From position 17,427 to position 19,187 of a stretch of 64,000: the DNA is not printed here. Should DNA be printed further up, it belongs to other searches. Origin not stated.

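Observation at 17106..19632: Classic-clade AAA ATPase with unique N-domain paired with a Cys-rich protein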

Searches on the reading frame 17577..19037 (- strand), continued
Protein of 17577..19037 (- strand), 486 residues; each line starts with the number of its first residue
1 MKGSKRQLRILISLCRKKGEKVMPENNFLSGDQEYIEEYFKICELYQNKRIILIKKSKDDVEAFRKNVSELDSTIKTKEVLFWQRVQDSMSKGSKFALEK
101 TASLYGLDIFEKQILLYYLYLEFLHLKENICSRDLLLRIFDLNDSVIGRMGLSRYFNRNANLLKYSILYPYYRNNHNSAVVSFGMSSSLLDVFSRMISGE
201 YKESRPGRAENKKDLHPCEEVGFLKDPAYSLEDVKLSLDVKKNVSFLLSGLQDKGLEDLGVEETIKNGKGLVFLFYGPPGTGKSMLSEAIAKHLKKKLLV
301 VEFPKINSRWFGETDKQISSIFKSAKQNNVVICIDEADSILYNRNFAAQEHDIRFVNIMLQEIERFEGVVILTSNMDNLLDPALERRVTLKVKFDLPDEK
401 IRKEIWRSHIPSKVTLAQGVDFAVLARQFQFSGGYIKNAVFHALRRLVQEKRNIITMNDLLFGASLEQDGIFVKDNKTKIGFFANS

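Call 41: find_related_loci(query=A4, collection=metagenome_contigs, flank=10000)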
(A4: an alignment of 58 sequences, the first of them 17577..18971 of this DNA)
Query A4 (464 aa) in metagenome_contigs; peptide patterns used: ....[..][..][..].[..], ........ (x = any residue, [..] = any of these).
600 stretches matched a pattern (row limit reached: there are more); 25 encode a relative of the query (tblastn E <= 1e-3); 25 distinct loci.
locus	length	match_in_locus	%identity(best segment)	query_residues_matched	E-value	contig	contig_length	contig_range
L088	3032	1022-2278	45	37-460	3e-116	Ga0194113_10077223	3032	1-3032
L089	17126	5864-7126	43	238-425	2e-42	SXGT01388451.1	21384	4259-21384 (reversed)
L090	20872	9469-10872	42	202-439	6e-41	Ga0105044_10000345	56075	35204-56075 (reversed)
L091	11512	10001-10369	45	251-373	4e-30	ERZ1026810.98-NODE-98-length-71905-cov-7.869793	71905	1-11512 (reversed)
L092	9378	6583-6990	37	237-372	2e-24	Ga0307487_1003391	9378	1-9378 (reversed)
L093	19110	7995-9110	37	239-373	2e-23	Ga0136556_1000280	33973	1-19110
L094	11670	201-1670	36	243-388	8e-19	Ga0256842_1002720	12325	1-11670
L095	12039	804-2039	33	251-387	1e-17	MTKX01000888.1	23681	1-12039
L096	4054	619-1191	30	243-423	4e-17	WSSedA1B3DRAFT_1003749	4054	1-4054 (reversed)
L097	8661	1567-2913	31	251-406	7e-17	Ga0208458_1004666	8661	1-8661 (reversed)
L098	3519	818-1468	28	251-452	2e-15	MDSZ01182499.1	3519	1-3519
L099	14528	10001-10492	29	251-411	3e-15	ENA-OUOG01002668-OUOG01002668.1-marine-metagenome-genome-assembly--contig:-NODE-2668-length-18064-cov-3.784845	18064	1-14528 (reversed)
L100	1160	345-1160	39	248-372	2e-11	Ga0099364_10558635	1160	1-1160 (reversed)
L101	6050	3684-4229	27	250-406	2e-7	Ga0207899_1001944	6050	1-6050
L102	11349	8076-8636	26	250-416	1e-6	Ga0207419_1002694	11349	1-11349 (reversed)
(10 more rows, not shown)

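Call 42: find_related_loci(query=A4, collection=viral_contigs, flank=10000)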
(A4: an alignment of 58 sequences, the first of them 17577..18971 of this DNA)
Query A4 (464 aa) in viral_contigs; peptide patterns used: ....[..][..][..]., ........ (x = any residue, [..] = any of these).
42 stretches matched a pattern; 12 encode a relative of the query (tblastn E <= 1e-3); 12 distinct loci.
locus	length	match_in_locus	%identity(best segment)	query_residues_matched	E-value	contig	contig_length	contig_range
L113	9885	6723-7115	40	252-381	1e-23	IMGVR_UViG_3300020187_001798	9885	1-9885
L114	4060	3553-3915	40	252-372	7e-23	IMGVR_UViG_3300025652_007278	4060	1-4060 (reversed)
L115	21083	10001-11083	33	99-442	1e-41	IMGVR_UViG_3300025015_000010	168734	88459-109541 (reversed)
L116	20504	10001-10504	25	218-374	2e-6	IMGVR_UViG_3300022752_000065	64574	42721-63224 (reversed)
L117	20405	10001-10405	25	225-385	4e-6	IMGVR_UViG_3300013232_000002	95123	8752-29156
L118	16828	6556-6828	29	239-329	1e-5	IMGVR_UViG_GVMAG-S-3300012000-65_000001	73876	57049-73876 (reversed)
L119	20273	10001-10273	23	252-376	3e-5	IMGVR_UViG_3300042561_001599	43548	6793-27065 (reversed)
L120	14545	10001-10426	25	252-396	6e-5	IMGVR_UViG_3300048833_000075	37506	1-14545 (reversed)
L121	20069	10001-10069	61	252-274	2e-4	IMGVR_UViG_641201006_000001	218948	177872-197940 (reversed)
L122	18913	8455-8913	27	252-415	2e-4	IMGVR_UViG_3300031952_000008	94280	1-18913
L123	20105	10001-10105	40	238-272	5e-4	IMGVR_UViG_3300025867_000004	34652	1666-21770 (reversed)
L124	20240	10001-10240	29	236-316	6e-4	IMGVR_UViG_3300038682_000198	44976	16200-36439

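Call 43: find_encoding_contigs(protein=P0130, flank=8000, max_places=2)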
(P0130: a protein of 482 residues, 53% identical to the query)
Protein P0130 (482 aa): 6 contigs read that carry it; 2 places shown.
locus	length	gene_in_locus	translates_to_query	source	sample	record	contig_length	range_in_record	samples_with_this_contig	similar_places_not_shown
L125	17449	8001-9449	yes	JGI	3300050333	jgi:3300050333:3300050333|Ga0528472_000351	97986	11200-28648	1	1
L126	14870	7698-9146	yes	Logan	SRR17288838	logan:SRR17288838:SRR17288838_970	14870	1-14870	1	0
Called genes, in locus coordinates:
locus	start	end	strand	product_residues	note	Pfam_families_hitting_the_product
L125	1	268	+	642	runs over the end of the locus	PF00005:ABC_tran, PF02463:SMC_N (faint), PF03193:RsgA_GTPase (faint), PF13555:AAA_29 (faint), PF12848:ABC_tran_Xtn, PF00005:ABC_tran, PF13304:AAA_21 (weak)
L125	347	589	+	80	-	PF01541:GIY-YIG, PF10544:T5orf172 (weak)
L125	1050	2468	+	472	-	PF00684:DnaJ_CXXCXGXG (faint), PF25436:BSD2_CRD (weak)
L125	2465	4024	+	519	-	PF13424:TPR_12, PF13374:TPR_10 (faint), PF00226:DnaJ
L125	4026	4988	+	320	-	-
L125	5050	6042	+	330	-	PF08279:HTH_11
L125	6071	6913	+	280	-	PF04371:PAD_porph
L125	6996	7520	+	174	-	-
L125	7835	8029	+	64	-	-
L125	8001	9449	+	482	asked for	PF00004:AAA, PF07728:AAA_5 (weak)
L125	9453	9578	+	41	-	-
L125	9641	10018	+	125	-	-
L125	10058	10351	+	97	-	-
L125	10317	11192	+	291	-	PF07661:MORN_2 (faint), PF20530:DUF6745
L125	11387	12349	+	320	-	-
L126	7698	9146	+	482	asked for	PF00004:AAA, PF07728:AAA_5 (weak)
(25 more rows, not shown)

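Call 44: find_encoding_contigs(protein=P0138, flank=8000, max_places=2)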
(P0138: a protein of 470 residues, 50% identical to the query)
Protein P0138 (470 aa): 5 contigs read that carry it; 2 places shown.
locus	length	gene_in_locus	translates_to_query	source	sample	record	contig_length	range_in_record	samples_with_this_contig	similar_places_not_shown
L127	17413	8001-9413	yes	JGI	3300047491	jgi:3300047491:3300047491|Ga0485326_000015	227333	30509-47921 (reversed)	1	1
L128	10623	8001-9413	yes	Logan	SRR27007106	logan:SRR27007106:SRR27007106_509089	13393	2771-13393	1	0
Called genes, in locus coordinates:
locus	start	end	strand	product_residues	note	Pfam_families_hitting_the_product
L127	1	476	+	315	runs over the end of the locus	PF08279:HTH_11, PF13280:WYL, PF25583:WCX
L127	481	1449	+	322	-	-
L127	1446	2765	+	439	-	PF00753:Lactamase_B (weak), PF12706:Lactamase_B_2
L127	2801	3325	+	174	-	-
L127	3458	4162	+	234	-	-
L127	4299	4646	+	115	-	-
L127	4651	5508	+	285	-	PF04371:PAD_porph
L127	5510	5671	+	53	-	-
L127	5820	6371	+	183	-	-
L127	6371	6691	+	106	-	-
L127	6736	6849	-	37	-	-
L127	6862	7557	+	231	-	PF07661:MORN_2 (faint), PF20530:DUF6745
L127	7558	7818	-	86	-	PF04193:PQ-loop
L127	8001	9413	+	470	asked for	PF00004:AAA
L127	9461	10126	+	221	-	PF04212:MIT (faint), PF13374:TPR_10 (faint), PF13424:TPR_12 (faint), PF25063:ARM_TT21_C (faint), PF07719:TPR_2 (faint), PF13181:TPR_8 (faint), PF13432:TPR_16 (weak), PF00515:TPR_1 (weak), +3 more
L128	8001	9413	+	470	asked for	PF00004:AAA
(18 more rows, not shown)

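Call 45: find_encoding_contigs(protein=P0167, flank=8000, max_places=2)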
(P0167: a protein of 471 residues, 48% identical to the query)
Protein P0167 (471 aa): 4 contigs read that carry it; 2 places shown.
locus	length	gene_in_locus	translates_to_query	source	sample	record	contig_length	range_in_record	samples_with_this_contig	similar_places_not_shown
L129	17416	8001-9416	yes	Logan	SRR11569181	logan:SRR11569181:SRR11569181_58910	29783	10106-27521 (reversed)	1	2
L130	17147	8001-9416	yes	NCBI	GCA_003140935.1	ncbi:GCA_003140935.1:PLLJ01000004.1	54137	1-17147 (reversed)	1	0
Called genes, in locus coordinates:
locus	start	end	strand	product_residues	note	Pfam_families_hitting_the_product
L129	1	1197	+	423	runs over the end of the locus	PF02195:ParB_N (weak), PF01555:N6_N4_Mtase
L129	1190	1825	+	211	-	-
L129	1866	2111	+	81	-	PF08279:HTH_11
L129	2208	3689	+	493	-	PF11074:DUF2779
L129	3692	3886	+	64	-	-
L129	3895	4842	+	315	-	PF08279:HTH_11, PF13280:WYL, PF25583:WCX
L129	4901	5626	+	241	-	-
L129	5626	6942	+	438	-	PF00753:Lactamase_B (weak), PF12706:Lactamase_B_2, PF07521:RMMBL (weak)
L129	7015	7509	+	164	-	-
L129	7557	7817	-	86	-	PF04193:PQ-loop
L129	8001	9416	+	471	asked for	PF00004:AAA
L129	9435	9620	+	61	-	-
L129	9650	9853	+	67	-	-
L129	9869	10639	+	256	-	-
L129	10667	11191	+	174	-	-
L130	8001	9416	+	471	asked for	PF00004:AAA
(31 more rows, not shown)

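Call 53: search_solved_structures(query=window:17577-18971:-, max_evalue=1e-10, show_alignments=1)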
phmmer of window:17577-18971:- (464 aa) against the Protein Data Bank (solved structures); distinct sequences matched with E-value up to 1e-10: 242 (the best 60 are shown).
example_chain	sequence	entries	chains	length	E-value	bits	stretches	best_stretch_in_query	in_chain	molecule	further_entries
6oaa_B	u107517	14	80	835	1.8e-39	139.4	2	251-442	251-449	Cell division control protein 48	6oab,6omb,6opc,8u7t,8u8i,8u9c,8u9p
8dar_A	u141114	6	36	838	1.8e-39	139.4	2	251-442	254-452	Cell division control protein 48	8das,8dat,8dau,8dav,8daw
6oa9_A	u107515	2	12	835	4.6e-39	138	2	251-442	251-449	Cell division control protein 48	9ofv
5vc7_A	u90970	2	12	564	8.5e-39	137.2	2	237-417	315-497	VCP-like ATPase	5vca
6chs_H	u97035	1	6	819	1.3e-38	136.5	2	248-449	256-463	Putative cell division control protein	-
5g4g_A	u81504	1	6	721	1.8e-38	136.1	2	237-417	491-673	VCP-LIKE ATPASE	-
5g4f_A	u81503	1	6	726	1.9e-38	136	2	237-417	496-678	VCP-LIKE ATPASE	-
9m4n_A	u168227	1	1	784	6e-37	131.1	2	248-428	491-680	Cell division control protein 48 homolog A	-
9m3v_A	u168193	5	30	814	6.9e-37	130.9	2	248-428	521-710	Cell division control protein 48 homolog A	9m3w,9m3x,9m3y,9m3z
7wub_C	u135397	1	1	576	8.1e-37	130.6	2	246-423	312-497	Transitional endoplasmic reticulum ATPase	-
7wub_D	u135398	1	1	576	8.1e-37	130.6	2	246-423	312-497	Transitional endoplasmic reticulum ATPase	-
6mck_A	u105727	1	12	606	1e-36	130.3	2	246-423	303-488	Transitional endoplasmic reticulum ATPase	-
7rlj_A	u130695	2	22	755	2.2e-36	129.2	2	246-423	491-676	Transitional endoplasmic reticulum ATPase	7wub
7rlb_A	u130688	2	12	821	2.2e-36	129.2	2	246-423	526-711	Transitional endoplasmic reticulum ATPase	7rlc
8yka_A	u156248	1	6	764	2.3e-36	129.1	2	246-423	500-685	Transitional endoplasmic reticulum ATPase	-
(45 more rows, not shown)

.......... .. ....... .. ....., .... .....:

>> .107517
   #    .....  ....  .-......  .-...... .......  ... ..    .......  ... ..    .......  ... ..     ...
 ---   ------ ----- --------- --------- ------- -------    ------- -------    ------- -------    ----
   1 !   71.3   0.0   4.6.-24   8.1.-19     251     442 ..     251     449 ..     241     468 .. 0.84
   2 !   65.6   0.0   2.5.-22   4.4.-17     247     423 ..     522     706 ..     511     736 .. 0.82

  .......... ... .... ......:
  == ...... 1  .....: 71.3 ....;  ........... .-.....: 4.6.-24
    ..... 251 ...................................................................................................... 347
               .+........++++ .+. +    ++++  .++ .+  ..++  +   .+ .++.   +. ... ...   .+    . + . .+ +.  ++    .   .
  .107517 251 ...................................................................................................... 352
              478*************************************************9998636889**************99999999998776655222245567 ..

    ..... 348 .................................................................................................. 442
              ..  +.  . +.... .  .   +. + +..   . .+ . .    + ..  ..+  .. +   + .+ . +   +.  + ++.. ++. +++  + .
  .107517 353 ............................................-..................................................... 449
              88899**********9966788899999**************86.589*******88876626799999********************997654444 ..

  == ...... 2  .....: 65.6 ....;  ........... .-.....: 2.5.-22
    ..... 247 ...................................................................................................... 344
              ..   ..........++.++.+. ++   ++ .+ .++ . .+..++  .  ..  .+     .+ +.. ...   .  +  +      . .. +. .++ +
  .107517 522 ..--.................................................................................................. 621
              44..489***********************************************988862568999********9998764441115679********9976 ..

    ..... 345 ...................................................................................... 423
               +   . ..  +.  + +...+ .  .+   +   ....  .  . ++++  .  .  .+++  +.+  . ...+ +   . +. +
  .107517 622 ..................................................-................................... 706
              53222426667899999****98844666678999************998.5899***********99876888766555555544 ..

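Call 59: search_protein_families(library=pfam, proteins=[L004:972-1313:+, L006:6821-7603:+], max_evalue=0.05)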
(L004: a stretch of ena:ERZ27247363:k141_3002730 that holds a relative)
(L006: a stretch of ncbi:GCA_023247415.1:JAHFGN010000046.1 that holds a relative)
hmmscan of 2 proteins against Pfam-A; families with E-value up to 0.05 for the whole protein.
L004:972-1313:+ (113 aa): 1 family
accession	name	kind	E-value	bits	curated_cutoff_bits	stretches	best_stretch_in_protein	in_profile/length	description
PF21781.2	DUF6876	-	3.7e-43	146.7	27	1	2-113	2-117/117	Family of unknown function (DUF6876)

L006:6821-7603:+ (260 aa): 1 family
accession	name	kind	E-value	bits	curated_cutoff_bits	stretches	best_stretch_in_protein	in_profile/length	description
PF04480.18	DUF559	-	0.0057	16.9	20.6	1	199-247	33-79/109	Protein of unknown function (DUF559)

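Call 64: find_encoding_contigs(protein=P0227, flank=8000, max_places=3)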
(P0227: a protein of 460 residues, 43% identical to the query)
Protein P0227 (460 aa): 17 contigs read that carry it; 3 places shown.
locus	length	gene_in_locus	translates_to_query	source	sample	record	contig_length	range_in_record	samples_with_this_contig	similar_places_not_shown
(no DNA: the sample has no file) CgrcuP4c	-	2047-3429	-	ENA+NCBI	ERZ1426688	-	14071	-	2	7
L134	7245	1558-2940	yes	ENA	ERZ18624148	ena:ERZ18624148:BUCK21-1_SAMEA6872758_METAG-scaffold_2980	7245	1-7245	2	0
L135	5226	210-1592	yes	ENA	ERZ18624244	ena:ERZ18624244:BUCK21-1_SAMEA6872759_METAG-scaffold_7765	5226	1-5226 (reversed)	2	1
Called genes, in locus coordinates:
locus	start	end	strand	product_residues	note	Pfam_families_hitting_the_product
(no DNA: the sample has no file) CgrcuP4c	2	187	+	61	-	?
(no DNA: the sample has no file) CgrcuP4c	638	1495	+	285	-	-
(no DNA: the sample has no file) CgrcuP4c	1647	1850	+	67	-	-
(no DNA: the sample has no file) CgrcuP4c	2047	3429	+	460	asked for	PF00004:AAA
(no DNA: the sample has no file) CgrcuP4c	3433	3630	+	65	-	-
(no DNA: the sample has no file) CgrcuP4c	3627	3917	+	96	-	-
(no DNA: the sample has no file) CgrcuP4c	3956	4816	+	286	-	PF03796:DnaB_C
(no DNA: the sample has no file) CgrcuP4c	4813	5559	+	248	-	PF07661:MORN_2 (faint), PF20530:DUF6745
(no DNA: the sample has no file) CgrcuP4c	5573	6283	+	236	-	PF13424:TPR_12 (faint), PF13428:TPR_14 (faint), PF07719:TPR_2 (faint), PF13176:TPR_7 (faint), PF00515:TPR_1 (faint)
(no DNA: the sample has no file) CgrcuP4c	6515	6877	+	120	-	-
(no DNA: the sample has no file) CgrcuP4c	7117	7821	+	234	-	PF01988:VIT1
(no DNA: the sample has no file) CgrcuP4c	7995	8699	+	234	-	PF00535:Glycos_transf_2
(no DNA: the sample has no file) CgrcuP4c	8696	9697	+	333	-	PF01210:NAD_Gly3P_dh_N, PF02558:ApbA, PF03807:F420_oxidored (weak), PF07479:NAD_Gly3P_dh_C, PF20618:GPD_NAD_C_bact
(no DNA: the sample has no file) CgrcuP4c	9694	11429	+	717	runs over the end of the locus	PF09586:YfhO (weak)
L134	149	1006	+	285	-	-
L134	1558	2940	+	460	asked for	PF00004:AAA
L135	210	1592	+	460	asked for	PF00004:AAA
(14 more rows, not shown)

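Call 95: search_protein_families(library=pfam, proteins=[L004:3973-4497:+], max_evalue=0.001)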
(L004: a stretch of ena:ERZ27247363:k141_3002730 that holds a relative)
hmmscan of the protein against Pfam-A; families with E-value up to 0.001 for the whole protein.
L004:3973-4497:+ (174 aa): 0 families
